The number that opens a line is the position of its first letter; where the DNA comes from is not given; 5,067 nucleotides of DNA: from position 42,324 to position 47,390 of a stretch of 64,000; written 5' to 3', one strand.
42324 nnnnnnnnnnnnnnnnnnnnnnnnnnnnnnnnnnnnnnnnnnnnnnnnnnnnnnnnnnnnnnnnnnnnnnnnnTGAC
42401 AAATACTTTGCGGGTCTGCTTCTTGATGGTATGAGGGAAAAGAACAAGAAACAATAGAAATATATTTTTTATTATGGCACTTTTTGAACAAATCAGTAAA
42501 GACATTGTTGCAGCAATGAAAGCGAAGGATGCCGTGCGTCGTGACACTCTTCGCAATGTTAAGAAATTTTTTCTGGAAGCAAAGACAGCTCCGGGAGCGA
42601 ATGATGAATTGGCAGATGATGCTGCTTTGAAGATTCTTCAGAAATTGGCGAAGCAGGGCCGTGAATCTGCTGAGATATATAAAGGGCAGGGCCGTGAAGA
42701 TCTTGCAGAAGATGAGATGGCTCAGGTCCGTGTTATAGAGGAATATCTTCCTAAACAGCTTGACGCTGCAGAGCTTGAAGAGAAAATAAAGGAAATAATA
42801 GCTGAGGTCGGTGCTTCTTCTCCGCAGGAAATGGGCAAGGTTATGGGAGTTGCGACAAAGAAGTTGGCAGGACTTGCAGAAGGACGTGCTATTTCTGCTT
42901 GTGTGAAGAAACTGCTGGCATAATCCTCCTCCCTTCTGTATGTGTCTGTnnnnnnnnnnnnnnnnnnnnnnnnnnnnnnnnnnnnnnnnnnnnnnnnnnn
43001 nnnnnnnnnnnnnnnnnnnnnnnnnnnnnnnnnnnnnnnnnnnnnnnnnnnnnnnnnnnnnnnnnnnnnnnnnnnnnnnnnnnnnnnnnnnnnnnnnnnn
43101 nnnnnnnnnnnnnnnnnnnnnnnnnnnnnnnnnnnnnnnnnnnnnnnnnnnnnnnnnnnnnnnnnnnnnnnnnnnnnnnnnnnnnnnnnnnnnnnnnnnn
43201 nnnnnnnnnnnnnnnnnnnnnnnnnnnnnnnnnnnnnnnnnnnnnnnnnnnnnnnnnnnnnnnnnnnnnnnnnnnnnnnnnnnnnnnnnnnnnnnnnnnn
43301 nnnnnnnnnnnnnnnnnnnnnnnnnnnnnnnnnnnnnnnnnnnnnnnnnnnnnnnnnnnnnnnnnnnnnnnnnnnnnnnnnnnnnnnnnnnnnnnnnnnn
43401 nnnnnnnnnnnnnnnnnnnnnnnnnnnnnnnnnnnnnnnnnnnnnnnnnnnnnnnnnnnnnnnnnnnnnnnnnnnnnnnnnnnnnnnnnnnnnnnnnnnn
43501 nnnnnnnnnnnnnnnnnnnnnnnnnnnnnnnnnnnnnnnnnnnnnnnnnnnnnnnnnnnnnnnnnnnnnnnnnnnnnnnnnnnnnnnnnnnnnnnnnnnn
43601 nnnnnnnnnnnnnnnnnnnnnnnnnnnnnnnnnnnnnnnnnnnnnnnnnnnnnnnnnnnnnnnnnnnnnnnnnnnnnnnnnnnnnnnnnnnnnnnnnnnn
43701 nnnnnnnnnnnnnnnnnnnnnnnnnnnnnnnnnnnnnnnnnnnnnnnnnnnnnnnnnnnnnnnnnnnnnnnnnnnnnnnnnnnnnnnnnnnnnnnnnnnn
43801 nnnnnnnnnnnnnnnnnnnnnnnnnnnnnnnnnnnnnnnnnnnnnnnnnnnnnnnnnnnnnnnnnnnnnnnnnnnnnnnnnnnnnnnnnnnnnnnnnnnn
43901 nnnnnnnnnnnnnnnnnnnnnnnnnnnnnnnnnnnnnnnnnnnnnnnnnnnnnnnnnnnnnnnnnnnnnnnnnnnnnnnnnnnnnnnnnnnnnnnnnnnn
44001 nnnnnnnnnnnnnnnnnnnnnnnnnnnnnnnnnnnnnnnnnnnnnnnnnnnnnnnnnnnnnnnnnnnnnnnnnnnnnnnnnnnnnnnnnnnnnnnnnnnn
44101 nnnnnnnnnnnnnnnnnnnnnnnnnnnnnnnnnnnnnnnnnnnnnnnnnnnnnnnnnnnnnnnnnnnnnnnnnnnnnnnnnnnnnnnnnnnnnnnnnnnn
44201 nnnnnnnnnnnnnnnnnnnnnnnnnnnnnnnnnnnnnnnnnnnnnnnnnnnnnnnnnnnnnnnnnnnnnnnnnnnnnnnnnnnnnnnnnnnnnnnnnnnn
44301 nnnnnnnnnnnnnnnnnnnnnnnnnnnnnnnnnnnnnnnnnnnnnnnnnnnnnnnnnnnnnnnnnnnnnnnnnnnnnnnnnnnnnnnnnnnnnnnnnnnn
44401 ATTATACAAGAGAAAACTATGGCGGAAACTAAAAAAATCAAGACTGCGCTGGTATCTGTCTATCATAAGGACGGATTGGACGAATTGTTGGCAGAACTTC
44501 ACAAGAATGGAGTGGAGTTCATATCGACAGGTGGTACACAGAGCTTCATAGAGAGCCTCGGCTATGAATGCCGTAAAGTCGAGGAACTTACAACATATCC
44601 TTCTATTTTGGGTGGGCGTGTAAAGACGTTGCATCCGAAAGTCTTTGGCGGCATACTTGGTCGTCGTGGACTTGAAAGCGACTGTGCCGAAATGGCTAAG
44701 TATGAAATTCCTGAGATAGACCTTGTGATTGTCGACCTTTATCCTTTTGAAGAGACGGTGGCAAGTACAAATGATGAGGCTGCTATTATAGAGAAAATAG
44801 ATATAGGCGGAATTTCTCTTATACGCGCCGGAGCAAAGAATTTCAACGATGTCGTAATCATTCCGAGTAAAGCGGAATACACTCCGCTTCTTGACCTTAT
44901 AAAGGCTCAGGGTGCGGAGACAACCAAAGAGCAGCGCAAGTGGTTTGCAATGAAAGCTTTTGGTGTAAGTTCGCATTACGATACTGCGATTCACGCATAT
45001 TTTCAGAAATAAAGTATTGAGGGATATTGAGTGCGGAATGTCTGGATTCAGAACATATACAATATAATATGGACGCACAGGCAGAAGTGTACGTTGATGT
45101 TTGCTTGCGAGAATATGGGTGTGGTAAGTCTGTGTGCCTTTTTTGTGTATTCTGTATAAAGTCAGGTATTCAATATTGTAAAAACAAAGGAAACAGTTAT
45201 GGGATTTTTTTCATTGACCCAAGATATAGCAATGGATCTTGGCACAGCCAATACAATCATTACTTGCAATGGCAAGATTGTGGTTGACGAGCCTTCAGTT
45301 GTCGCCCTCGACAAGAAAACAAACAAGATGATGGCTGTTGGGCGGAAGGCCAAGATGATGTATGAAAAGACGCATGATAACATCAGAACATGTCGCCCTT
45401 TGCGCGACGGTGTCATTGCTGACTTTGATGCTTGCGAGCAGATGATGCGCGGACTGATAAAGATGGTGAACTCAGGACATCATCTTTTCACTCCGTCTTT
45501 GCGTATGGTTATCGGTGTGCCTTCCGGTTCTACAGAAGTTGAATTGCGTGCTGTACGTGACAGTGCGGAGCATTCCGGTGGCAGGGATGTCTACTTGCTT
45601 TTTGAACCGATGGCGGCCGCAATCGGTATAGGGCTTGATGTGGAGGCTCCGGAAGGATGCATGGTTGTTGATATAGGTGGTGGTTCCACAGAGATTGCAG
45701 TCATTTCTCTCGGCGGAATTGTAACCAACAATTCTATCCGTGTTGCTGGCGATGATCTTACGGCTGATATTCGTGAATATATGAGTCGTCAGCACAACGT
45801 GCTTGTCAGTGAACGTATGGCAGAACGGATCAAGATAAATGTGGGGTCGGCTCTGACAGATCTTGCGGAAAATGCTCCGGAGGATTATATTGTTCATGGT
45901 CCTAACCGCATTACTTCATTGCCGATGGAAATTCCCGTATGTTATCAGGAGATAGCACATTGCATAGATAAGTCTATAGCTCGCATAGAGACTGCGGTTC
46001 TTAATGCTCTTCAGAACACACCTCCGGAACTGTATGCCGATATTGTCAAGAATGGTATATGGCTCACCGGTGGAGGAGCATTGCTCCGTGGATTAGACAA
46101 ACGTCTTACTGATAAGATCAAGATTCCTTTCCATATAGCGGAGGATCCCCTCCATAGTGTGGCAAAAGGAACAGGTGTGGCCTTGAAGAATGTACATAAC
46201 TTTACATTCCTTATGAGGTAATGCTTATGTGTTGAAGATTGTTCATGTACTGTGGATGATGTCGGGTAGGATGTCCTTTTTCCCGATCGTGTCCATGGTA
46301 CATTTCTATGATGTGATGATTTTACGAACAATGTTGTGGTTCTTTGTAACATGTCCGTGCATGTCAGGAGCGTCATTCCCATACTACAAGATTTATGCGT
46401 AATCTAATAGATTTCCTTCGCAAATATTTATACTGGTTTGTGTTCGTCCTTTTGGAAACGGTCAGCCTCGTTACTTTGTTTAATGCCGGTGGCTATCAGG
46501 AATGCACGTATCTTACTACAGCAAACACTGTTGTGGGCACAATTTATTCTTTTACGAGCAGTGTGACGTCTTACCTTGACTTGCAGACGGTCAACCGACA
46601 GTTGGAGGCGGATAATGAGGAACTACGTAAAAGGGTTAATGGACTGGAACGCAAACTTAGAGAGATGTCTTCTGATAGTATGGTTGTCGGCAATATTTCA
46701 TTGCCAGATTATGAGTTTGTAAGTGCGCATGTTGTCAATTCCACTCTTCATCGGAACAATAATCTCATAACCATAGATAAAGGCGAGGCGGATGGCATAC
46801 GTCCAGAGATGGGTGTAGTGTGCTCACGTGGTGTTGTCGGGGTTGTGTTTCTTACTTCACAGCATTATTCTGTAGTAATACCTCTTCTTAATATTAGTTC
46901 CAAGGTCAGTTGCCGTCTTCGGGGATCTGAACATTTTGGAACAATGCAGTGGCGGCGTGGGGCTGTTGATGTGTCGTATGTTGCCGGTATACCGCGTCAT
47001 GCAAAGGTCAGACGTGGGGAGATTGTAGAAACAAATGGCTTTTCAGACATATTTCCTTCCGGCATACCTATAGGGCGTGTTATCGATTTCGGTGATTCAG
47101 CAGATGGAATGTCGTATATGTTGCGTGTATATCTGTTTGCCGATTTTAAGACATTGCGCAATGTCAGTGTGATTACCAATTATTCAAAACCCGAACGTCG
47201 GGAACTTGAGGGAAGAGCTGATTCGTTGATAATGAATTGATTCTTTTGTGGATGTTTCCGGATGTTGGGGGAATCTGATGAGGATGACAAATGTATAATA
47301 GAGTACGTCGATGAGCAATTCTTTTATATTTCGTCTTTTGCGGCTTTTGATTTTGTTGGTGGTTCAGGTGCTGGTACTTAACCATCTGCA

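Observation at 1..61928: One 0.8-1.2 kb noncoding element is present nine times and fills about one eighth of the window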

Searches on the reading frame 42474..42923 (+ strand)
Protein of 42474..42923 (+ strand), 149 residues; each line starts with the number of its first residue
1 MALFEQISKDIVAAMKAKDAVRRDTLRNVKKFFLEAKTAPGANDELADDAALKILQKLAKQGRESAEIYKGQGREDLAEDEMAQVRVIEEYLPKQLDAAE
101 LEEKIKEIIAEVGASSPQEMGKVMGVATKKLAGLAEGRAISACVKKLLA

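Call 10: search_protein_families(library=pfam, proteins=[window:42474-42923:+])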
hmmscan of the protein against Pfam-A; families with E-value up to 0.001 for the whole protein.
window:42474-42923:+ (149 aa): 1 family
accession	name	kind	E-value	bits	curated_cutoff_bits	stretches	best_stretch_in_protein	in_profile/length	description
PF09424.15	YqeY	-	1.5e-42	145.5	27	1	5-148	2-143/143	Yqey-like protein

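Call 14: find_encoding_contigs(protein=window:42474-42923:+, flank=10000, max_places=10)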
Protein window:42474-42923:+ (149 aa): 11 contigs read that carry it; 9 places shown.
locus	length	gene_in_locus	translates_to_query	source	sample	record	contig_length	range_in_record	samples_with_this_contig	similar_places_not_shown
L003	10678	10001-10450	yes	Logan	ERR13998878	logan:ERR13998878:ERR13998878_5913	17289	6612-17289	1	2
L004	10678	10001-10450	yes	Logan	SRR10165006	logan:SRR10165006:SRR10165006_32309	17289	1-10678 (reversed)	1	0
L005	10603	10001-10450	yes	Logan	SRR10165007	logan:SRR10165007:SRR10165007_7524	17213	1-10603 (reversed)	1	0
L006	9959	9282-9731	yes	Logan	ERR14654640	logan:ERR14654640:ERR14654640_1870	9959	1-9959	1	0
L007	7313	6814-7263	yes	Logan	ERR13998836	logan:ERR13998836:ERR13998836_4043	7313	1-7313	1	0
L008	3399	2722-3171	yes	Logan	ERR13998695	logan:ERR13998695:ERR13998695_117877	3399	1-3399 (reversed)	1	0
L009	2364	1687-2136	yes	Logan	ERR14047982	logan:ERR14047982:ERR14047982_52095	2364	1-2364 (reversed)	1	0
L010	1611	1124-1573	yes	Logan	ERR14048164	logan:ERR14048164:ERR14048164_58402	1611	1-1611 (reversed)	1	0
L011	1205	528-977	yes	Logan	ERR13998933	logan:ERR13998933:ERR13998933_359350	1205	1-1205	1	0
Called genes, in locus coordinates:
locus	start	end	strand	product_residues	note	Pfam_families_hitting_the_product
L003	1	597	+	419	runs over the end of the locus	PF00953:Glycos_transf_4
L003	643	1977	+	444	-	PF21377:MurD_N, PF21799:MurD-like_N, PF08245:Mur_ligase_M, PF02875:Mur_ligase_C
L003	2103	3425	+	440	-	PF01098:FTSW_RODA_SPOVE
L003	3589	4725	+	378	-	PF03033:Glyco_transf_28, PF04101:Glyco_tran_28_C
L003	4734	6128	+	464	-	PF01225:Mur_ligase, PF08245:Mur_ligase_M, PF02875:Mur_ligase_C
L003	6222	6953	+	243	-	-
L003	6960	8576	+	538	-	PF11104:PilM_2 (faint), PF02491:SHS2_FTSA, PF06723:MreB_Mbl, PF14450:FtsA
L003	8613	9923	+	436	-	PF00091:Tubulin, PF12327:FtsZ_C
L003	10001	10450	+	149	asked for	PF09424:YqeY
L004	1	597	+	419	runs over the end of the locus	PF00953:Glycos_transf_4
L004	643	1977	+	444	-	PF21377:MurD_N, PF21799:MurD-like_N, PF08245:Mur_ligase_M, PF02875:Mur_ligase_C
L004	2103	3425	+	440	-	PF01098:FTSW_RODA_SPOVE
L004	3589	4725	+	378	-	PF03033:Glyco_transf_28, PF04101:Glyco_tran_28_C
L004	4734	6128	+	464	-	PF01225:Mur_ligase, PF08245:Mur_ligase_M, PF02875:Mur_ligase_C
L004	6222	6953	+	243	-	-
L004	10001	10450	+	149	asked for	PF09424:YqeY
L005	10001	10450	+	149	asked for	PF09424:YqeY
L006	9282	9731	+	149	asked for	PF09424:YqeY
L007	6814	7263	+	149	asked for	PF09424:YqeY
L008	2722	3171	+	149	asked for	PF09424:YqeY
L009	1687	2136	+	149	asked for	PF09424:YqeY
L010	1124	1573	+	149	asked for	PF09424:YqeY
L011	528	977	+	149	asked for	PF09424:YqeY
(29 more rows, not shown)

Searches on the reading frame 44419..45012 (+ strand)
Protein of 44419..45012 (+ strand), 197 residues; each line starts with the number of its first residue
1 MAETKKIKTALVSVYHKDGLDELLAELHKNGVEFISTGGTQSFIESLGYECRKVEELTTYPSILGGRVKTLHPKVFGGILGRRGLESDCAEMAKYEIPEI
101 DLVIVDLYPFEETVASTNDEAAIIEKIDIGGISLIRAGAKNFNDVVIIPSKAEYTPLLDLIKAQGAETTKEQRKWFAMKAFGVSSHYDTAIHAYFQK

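Call 10: search_protein_families(library=pfam, proteins=[window:44419-45012:+])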
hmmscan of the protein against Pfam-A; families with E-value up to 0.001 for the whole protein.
window:44419-45012:+ (197 aa): 2 families
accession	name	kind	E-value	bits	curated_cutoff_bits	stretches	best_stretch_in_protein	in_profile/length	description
PF02142.27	MGS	-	6.4e-17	61.9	24.1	1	21-132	3-93/94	MGS-like domain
PF01808.24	AICARFT_IMPCHas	-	1.5e-12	48.1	25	1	139-196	2-58/311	AICARFT/IMPCHase bienzyme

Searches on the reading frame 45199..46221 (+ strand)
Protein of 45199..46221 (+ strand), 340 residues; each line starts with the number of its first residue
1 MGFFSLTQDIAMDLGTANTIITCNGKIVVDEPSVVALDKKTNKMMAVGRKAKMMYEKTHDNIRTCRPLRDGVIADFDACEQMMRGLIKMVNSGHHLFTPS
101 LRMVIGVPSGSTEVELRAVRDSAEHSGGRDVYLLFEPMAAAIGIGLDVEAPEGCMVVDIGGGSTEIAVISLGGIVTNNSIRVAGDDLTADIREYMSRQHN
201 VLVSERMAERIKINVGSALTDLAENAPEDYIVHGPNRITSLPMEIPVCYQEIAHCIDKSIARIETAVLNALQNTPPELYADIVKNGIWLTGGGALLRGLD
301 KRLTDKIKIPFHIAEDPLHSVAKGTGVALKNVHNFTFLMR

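Call 95: search_protein_families(library=pfam, proteins=[window:45199-46221:+])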
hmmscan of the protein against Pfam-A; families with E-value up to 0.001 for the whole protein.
window:45199-46221:+ (340 aa): 5 families
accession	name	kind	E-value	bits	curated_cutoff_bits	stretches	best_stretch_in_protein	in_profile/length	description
PF06723.19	MreB_Mbl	-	4.8e-117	390.9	27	1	8-334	2-324/327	MreB/Mbl protein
PF14450.12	FtsA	-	1.5e-13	51.7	31.8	1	155-316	1-112/127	Cell division protein FtsA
PF00022.25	Actin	-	1.5e-10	40.7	27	1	32-203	31-194/410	Actin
PF00012.26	HSP70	-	2.3e-08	33.2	20.6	1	102-199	135-238/599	Hsp70 protein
PF11104.14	PilM_2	-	0.00037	20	27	0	286-333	277-323/340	Type IV pilus assembly protein PilM;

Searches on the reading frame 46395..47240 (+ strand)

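Call 95: search_protein_families(library=pfam, proteins=[window:46395-47240:+])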
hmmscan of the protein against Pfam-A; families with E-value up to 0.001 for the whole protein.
window:46395-47240:+ (281 aa): 1 family
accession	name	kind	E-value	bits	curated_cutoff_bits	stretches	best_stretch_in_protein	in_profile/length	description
PF04085.20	MreC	-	4.7e-37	127.4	28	1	113-261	1-147/147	Rod shape-determining protein MreC, barrel core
